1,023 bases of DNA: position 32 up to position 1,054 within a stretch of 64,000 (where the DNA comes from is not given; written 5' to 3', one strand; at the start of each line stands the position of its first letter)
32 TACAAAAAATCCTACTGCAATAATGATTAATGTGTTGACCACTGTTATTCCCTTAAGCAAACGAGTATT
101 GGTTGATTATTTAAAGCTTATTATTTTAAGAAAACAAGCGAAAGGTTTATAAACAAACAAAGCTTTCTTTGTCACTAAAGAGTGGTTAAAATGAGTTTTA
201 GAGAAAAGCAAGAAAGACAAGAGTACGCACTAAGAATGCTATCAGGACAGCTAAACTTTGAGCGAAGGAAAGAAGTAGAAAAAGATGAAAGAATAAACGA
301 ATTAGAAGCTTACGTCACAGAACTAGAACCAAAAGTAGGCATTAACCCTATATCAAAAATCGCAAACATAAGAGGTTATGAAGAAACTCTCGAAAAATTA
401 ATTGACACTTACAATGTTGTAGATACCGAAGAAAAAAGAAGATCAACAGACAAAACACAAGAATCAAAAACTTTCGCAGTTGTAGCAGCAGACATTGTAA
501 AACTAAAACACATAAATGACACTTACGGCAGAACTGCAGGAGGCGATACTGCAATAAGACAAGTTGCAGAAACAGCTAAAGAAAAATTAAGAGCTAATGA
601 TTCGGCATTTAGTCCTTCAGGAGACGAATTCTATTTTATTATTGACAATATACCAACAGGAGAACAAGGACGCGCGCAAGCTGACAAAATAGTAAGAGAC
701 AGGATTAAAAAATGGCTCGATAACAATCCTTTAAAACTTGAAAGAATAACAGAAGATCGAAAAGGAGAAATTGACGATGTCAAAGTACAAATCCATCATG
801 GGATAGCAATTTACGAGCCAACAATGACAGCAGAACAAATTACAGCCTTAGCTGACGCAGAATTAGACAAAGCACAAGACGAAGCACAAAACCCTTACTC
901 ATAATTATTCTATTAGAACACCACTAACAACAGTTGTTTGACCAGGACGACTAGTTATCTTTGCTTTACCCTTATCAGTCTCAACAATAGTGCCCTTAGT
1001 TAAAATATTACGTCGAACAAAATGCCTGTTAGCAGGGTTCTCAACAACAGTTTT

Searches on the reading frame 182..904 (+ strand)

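Call 16: search_protein_families(library=pfam, proteins=[window:182-904:+], max_evalue=0.001)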
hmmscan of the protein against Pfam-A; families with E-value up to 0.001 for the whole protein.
window:182-904:+ (240 aa): 1 family
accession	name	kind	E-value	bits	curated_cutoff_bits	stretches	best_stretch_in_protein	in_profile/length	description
PF00990.26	GGDEF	-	6e-16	59.1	23.8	1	89-237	24-160/161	Diguanylate cyclase, GGDEF domain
